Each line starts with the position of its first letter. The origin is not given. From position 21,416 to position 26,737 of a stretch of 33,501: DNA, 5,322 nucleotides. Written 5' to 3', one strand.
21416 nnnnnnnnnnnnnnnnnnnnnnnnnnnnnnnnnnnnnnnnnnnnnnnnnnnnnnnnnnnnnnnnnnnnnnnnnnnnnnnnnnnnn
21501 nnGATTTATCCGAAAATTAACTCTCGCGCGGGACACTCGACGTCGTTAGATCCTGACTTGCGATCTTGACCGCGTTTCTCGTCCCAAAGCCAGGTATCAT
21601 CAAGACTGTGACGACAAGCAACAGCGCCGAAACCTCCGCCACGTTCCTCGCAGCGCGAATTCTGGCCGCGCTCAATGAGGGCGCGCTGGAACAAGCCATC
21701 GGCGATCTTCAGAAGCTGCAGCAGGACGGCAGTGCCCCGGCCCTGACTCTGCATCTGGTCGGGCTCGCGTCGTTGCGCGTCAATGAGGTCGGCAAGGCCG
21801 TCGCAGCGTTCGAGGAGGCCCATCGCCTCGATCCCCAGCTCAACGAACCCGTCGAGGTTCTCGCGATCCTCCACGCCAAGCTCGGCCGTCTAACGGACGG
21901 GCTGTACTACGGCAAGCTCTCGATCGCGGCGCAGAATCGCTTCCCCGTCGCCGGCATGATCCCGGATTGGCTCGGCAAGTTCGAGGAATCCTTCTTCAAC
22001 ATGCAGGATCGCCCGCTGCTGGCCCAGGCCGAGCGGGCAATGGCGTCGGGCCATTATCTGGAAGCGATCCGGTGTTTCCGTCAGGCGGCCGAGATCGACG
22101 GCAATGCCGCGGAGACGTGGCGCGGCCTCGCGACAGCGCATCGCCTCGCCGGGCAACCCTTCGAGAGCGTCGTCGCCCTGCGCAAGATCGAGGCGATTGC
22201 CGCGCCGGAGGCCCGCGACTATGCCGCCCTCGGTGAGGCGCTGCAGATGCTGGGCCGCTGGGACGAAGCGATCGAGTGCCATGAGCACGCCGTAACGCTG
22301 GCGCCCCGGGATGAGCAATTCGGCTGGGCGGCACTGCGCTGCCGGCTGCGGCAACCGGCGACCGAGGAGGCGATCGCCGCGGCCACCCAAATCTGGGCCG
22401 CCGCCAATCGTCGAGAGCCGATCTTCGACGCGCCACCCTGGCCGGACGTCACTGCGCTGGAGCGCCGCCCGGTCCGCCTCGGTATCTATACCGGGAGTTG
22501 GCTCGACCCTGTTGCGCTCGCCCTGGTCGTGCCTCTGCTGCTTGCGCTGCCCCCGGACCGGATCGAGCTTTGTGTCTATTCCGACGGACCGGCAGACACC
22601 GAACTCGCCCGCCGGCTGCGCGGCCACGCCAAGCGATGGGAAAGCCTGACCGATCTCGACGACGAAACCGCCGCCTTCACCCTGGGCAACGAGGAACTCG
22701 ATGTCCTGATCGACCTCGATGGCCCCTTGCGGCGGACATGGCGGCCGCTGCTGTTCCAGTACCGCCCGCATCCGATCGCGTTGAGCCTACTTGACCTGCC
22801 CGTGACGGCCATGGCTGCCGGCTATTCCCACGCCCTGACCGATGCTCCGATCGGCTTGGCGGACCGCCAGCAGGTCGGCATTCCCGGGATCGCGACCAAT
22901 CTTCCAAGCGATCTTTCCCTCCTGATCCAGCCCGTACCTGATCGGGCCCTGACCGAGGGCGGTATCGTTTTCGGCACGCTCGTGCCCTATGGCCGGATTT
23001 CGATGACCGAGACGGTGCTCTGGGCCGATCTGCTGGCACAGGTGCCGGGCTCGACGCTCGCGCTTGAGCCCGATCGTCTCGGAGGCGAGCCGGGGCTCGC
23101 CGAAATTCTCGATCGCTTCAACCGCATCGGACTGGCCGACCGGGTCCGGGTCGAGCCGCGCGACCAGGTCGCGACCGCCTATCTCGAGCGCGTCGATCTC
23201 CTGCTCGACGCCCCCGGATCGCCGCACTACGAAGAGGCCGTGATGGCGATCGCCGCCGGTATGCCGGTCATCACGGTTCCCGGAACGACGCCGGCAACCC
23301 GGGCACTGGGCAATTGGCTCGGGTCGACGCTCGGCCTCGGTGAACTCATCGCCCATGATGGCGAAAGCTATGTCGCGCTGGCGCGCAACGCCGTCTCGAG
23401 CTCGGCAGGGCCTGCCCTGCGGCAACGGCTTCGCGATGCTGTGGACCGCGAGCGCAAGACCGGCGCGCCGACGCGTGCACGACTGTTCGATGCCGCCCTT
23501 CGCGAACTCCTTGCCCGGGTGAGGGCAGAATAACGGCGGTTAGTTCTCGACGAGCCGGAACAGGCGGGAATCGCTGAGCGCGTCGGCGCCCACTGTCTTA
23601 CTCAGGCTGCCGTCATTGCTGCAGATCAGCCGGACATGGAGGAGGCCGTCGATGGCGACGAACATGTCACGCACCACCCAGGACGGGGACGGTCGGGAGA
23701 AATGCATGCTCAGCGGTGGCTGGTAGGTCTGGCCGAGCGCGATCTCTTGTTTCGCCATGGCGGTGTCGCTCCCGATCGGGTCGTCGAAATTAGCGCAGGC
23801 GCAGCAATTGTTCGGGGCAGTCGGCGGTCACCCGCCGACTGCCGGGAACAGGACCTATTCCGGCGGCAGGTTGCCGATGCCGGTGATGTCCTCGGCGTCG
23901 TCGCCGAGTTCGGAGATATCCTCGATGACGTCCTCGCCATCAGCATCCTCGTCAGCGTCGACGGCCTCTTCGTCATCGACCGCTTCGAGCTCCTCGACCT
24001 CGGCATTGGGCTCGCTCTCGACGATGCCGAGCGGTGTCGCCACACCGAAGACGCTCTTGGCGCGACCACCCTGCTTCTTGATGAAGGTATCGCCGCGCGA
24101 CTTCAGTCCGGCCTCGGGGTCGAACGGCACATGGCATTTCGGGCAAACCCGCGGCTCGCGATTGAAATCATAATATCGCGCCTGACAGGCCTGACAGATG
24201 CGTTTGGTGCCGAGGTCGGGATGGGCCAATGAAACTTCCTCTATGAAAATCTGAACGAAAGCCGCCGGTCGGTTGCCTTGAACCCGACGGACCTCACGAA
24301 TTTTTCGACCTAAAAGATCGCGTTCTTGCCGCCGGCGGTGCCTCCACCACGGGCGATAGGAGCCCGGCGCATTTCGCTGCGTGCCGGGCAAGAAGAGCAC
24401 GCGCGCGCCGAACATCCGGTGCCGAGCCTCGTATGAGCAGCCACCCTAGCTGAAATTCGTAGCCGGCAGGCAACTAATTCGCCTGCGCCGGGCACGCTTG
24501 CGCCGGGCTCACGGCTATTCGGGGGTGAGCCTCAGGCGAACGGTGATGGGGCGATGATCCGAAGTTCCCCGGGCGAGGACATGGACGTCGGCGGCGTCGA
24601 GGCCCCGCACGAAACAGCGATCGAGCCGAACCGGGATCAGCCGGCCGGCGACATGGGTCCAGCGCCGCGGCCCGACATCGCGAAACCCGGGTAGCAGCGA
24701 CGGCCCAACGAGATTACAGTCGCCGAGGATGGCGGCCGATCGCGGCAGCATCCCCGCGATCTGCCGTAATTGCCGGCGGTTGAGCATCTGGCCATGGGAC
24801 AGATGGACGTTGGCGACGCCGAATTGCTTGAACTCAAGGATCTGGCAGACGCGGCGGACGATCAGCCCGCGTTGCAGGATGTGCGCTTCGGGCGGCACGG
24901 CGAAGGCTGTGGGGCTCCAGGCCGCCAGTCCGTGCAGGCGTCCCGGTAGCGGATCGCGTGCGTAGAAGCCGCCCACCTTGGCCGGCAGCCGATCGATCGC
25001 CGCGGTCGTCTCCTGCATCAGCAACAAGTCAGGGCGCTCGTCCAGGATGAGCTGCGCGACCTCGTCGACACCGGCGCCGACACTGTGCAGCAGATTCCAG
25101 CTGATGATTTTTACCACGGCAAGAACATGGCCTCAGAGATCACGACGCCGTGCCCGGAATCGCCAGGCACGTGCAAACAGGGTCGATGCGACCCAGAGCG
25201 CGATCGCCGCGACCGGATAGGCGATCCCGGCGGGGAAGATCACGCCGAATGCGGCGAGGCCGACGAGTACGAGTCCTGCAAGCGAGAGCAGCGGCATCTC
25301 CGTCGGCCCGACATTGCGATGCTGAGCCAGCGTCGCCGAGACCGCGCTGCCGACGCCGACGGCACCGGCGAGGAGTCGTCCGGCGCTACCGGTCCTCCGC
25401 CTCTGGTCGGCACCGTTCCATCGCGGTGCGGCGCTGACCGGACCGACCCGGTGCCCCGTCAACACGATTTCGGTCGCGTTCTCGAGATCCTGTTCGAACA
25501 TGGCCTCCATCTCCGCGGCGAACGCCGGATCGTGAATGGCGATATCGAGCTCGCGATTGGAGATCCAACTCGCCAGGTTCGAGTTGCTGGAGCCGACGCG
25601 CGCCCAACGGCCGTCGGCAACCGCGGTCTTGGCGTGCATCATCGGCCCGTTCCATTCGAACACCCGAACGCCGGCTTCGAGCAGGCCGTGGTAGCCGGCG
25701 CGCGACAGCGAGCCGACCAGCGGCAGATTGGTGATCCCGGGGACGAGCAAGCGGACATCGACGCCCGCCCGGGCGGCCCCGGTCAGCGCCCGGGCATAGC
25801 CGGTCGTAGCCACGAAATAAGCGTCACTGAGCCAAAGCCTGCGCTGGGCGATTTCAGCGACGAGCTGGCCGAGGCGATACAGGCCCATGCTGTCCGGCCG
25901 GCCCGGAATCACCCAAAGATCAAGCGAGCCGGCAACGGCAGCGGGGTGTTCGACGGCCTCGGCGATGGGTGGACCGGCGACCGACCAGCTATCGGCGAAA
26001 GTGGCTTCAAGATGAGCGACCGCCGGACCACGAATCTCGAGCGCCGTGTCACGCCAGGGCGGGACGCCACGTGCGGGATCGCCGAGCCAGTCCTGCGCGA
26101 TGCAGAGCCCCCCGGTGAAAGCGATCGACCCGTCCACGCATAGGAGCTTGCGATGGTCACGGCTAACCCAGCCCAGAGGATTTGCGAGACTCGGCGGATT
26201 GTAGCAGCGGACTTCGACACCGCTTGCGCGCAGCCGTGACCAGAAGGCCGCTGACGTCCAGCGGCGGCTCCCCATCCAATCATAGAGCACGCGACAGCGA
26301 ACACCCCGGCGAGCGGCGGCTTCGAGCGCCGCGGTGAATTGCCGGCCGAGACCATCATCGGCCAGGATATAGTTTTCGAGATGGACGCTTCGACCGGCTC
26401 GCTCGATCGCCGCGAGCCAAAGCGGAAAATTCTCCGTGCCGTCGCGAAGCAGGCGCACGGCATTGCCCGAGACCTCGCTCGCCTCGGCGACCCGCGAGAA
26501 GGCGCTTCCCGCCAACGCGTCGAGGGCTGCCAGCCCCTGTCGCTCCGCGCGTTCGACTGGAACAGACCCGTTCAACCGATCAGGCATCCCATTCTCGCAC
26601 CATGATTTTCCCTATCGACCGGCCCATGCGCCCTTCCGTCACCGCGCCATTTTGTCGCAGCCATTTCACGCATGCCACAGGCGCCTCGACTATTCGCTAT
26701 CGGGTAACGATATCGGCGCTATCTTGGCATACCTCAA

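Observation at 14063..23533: pseG/pseH pair split by a private KAS III-SDR-ACP-hydrolase cassette and Rieske oxygenases, capped by a TPR-GT41 transferase: candidate undescribed acyl-nonulosonate tailoring and transfer system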

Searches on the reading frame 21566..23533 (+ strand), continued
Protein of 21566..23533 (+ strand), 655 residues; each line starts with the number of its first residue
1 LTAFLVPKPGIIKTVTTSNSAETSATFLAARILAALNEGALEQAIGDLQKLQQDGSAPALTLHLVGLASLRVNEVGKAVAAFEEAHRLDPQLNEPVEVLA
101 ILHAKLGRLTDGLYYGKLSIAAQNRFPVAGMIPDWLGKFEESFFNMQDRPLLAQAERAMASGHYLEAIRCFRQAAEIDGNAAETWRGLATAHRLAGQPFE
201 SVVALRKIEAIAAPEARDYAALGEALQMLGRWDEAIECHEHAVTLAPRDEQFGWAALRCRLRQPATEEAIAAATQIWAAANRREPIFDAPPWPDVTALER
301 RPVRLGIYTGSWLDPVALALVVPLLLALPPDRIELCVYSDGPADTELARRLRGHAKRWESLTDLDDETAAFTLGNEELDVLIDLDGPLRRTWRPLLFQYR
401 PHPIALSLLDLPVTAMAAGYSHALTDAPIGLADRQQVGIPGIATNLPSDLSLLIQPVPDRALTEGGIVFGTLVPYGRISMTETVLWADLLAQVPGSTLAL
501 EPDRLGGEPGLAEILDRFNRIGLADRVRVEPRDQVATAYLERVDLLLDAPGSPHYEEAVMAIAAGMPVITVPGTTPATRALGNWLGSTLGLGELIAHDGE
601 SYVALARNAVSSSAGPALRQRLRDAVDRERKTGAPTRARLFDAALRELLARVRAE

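Call 58: find_encoding_contigs(protein=P0139, flank=10000, max_places=1)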
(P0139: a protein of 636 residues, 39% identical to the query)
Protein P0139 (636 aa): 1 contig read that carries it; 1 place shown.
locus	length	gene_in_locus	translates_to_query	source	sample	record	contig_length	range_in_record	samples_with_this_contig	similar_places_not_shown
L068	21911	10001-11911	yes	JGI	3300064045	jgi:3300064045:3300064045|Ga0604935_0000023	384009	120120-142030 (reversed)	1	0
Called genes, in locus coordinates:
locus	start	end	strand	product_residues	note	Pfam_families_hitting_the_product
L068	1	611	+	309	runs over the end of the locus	PF01073:3Beta_HSD, PF01370:Epimerase, PF04321:RmlD_sub_bind, PF07993:NAD_binding_4 (faint), PF16363:GDP_Man_Dehyd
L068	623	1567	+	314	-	-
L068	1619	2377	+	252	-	-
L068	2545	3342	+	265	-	PF00456:Transketolase_N, PF00676:E1_dh (weak)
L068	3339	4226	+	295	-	PF02779:Transket_pyr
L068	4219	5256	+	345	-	PF01370:Epimerase, PF04321:RmlD_sub_bind, PF16363:GDP_Man_Dehyd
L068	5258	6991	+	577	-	PF13692:Glyco_trans_1_4 (weak)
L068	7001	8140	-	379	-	PF05050:Methyltransf_21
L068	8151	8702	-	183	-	PF13302:Acetyltransf_3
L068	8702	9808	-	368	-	PF00355:Rieske, PF00848:Ring_hydroxyl_A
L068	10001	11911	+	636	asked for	PF13844:Glyco_transf_41 (weak)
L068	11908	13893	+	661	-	PF20157:Maf_flag10_N, PF01973:MptE-like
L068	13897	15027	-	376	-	PF04107:GCS2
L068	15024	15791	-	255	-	PF05013:FGase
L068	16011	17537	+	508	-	PF00224:PK, PF02887:PK_C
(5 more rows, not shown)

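Call 59: find_encoding_contigs(protein=P0261, flank=10000, max_places=1)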
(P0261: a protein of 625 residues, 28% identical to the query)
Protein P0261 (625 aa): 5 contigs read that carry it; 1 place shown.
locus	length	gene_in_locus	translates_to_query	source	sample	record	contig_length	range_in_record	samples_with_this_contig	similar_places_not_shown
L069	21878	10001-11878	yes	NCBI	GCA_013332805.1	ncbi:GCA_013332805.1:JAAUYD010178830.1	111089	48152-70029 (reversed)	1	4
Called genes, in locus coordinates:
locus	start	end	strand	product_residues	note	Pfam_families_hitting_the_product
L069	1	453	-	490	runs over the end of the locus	PF00460:Flg_bb_rod, PF22692:LlgE_F_G_D1, PF07559:FlgE_D2, PF06429:Flg_bbr_C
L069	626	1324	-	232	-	PF03963:FlgD, PF13861:FLgD_tudor, PF13860:FlgD_ig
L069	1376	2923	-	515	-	PF02120:Flg_hook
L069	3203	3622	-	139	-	-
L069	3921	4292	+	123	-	-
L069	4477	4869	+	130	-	PF07378:FlbT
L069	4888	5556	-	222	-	PF00551:Formyl_trans_N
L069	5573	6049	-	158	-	PF07309:FlaF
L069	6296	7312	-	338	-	-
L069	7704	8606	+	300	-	PF00669:Flagellin_N, PF00700:Flagellin_C (weak)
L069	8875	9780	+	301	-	PF00669:Flagellin_N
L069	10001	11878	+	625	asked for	PF07719:TPR_2 (faint), PF13432:TPR_16 (faint), PF13844:Glyco_transf_41 (weak)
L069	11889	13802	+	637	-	PF20157:Maf_flag10_N, PF01973:MptE-like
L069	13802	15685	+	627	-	PF13522:GATase_6, PF13537:GATase_7, PF00733:Asn_synthase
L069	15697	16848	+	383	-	-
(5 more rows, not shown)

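Call 60: find_encoding_contigs(protein=P0149, flank=10000, max_places=1)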
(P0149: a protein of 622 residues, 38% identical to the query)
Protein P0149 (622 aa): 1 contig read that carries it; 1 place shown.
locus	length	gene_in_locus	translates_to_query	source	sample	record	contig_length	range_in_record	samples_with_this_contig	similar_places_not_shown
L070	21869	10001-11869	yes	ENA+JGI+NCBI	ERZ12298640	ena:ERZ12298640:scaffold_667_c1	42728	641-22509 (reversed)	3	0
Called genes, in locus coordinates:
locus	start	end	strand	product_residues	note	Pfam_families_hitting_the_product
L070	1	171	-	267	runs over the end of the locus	PF08242:Methyltransf_12 (faint), PF13649:Methyltransf_25 (faint)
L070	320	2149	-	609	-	PF13522:GATase_6, PF13537:GATase_7, PF00733:Asn_synthase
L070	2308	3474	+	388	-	-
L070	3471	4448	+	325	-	PF05050:Methyltransf_21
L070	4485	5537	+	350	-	PF01209:Ubie_methyltran (weak), PF13489:Methyltransf_23, PF05175:MTS (faint), PF08241:Methyltransf_11, PF08242:Methyltransf_12, PF13649:Methyltransf_25, PF13847:Methyltransf_31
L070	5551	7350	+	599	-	-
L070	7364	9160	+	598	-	-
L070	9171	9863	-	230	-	PF05050:Methyltransf_21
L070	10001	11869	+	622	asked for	PF13844:Glyco_transf_41 (faint)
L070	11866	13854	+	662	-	PF20157:Maf_flag10_N, PF01973:MptE-like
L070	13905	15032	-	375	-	PF04107:GCS2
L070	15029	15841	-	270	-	PF05013:FGase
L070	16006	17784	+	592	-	-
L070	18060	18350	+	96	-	PF06296:RelE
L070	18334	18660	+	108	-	PF01381:HTH_3 (weak)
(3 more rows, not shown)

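Call 61: find_encoding_contigs(protein=P0285, flank=10000, max_places=1)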
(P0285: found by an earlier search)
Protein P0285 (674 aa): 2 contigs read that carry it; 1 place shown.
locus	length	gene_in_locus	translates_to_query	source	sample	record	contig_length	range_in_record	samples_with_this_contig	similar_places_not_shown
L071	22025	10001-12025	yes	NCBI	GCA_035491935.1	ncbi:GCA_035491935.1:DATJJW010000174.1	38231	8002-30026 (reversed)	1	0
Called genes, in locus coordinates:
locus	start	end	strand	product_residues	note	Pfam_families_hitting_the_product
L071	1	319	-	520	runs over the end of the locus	PF07690:MFS_1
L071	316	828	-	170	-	PF04140:ICMT, PF04191:PEMT (faint)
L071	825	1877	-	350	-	PF00195:Chal_sti_synt_N, PF08392:FAE1_CUT1_RppA, PF08545:ACP_syn_III (faint), PF02797:Chal_sti_synt_C, PF08541:ACP_syn_III_C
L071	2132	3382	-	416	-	-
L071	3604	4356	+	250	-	PF00733:Asn_synthase, PF06508:QueC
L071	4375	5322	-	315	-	PF06574:FAD_syn, PF01687:Flavokinase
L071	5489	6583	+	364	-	PF00355:Rieske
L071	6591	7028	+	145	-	PF01502:PRA-CH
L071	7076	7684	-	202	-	-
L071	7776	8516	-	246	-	PF02348:CTP_transf_3, PF12804:NTP_transf_3 (weak)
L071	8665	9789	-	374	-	PF07859:Abhydrolase_3 (faint), PF00326:Peptidase_S9 (faint), PF20434:BD-FAE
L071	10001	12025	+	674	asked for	PF13844:Glyco_transf_41 (faint)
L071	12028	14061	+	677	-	PF20157:Maf_flag10_N, PF01973:MptE-like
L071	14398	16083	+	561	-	PF12729:4HB_MCP_1, PF00672:HAMP, PF00015:MCPsignal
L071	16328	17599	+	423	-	PF00990:GGDEF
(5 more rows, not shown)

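Call 63: search_dna_similar(query=window:21608-23533:+, collection=plasmids, mode=protein, max_evalue=1e-10, max_rows=25)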
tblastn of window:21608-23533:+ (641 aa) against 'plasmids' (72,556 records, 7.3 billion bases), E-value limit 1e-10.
Records with a match: 32; places in all: 40; records where one place covers at least 80% of the query: 0.
Best place of each record, by identity: <60% 32.
By first word of the organism name: Azospirillum 16; Ralstonia 3; Cupriavidus 2; Methylocystis 2; Rhizobium 2; Burkholderia 1; Methylobacterium 1; Methylosinus 1; Niveispirillum 1; Pseudomonas 1; and 2 more.
By predicted mobility (MOB-suite, as given by PLSDB): non-mobilizable 23; mobilizable 9.
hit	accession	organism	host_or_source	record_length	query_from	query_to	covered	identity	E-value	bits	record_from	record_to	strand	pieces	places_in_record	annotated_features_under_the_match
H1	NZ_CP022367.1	Azospirillum sp. TSH58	single cell,paddy soils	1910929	156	628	74%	28.9%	1e-12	79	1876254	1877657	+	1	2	record has no annotation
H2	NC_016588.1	Azospirillum lipoferum 4B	-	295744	125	621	78%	26.5%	1e-18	99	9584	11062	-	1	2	tetratricopeptide repeat protein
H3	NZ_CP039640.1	Azospirillum sp. TSH100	soil,soil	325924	125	613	76%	26.6%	1e-18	99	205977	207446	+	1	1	tetratricopeptide repeat protein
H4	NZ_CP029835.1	Azospirillum ramasamyi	single cell,Cow dung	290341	125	621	78%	26.1%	3e-18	97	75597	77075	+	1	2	tetratricopeptide repeat protein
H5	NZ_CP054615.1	Azospirillum oryzae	cell culture,soil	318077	125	613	76%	25.7%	1e-17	95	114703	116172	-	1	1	tetratricopeptide repeat protein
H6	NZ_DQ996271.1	Burkholderia glumae BGR1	-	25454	158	610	71%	25.7%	5e-20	102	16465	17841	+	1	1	tetratricopeptide repeat protein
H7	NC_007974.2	Cupriavidus metallidurans CH34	-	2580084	148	589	69%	25.7%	2e-22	110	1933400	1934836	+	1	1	none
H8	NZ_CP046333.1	Cupriavidus metallidurans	sedimentation pond in a zinc factory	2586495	148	589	69%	25.7%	2e-22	110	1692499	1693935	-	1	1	none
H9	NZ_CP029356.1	Azospirillum thermophilum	cell culture,hot spring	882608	182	592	64%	26.8%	2e-17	95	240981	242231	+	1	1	tetratricopeptide repeat protein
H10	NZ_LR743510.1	Methylobacterium bullatum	-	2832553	208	621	65%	25.6%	9e-16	89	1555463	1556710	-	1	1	none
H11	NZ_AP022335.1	Methylosinus sp. C49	-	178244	205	612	64%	25.8%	5e-11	74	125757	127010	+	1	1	tetratricopeptide repeat protein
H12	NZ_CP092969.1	Methylocystis parvus OBBP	Bacterial Monoculture,Mud, soil or ...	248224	286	628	54%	30.6%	5e-13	81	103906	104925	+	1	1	hypothetical protein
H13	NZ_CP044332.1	Methylocystis parvus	-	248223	286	628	54%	30.6%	5e-13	81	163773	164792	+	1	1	hypothetical protein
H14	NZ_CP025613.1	Niveispirillum cyanobacteriorum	sing cell,cyanobacterial aggregates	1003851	152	592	69%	23.7%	4e-14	84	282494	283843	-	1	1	none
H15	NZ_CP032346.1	Azospirillum brasilense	soil sample,Agricultural field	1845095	318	628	49%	32.1%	2e-12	79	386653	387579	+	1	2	record has no annotation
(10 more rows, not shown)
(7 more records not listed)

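Call 64: get_annotated_region(hit=H2, flank=12000)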
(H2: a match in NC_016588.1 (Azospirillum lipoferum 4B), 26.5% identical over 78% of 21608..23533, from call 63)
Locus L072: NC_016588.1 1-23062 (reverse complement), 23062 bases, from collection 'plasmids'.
description: Azospirillum lipoferum 4B plasmid AZO_p6, complete sequence
organism: Azospirillum lipoferum 4B (NCBI taxid 862719)
taxonomy: Bacteria; Pseudomonadota; Alphaproteobacteria; Rhodospirillales; Azospirillaceae; Azospirillum; Azospirillum lipoferum; Azospirillum lipoferum 4B
host: -; source: -; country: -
typing (MOB-suite, as given by PLSDB): non-mobilizable; replicon rep_cluster_1806
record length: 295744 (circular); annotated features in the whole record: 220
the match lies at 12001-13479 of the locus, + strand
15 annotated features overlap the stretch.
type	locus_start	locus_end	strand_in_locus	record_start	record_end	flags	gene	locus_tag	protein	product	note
CDS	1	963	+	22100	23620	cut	-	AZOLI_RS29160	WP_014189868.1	radical SAM protein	-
CDS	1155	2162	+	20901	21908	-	-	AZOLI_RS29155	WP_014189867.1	kinase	-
CDS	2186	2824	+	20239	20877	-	-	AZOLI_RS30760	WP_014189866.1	NUDIX hydrolase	-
CDS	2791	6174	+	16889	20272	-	-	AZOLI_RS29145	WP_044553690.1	hypothetical protein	-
CDS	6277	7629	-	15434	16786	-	-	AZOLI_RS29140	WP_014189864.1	SEL1-like repeat protein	-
CDS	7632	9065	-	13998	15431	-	-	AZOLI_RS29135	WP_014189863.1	HlyD family type I secretion periplasmic adaptor subunit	GO:0030253 - protein secretion by the type I secretion system [Evidence IEA]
CDS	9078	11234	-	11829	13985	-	-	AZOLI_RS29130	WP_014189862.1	peptidase domain-containing ABC transporter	-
CDS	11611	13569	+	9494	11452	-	-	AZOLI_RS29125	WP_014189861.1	tetratricopeptide repeat protein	-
CDS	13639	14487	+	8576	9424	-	-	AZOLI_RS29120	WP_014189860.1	FkbM family methyltransferase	-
CDS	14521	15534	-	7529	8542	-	-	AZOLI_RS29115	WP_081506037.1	GDP-L-fucose synthase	-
CDS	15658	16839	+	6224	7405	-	-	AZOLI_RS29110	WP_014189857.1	glycosyltransferase family 4 protein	-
CDS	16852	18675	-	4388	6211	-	-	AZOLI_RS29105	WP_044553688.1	tetratricopeptide repeat protein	-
CDS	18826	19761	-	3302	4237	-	-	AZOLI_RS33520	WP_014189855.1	class I SAM-dependent methyltransferase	-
CDS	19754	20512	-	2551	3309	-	-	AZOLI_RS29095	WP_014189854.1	class I SAM-dependent methyltransferase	-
CDS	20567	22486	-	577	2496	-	-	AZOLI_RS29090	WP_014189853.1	tetratricopeptide repeat protein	-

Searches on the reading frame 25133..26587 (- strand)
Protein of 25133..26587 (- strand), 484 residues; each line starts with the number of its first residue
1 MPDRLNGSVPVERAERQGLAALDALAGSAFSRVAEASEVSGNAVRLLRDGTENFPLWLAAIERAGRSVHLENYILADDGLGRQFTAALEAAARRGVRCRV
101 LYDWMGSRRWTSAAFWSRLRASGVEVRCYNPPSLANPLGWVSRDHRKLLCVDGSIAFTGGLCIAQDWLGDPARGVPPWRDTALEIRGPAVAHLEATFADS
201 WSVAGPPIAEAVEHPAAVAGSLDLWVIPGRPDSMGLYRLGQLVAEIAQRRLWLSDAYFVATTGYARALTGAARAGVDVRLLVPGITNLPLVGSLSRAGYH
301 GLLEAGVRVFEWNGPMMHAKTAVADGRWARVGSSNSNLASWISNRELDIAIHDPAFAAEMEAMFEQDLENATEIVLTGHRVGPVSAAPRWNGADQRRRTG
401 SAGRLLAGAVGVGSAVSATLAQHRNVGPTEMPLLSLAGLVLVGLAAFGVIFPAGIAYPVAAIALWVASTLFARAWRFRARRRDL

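Call 6: search_protein_families(library=ncbifam, proteins=[window:25133-26587:-], max_evalue=0.001)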
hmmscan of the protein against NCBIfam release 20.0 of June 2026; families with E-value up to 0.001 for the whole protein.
window:25133-26587:- (484 aa): 4 families
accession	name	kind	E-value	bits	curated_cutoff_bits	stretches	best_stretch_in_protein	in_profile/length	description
TIGR04265.1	bac_cardiolipin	equivalog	6.2e-60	203.5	290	1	35-374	112-457/483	cardiolipin synthase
NF008427.0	PRK11263.1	equivalog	1.6e-55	188.9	281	1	39-370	6-342/409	cardiolipin synthase ClsB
NF009107.0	PRK12452.1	equivalog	1.7e-46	159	787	2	43-204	141-301/509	cardiolipin synthase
NF038319.1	DISARM_DrmC_I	equivalog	1.2e-10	41.4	133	1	245-366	104-233/236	DISARM system phospholipase D-like protein DrmC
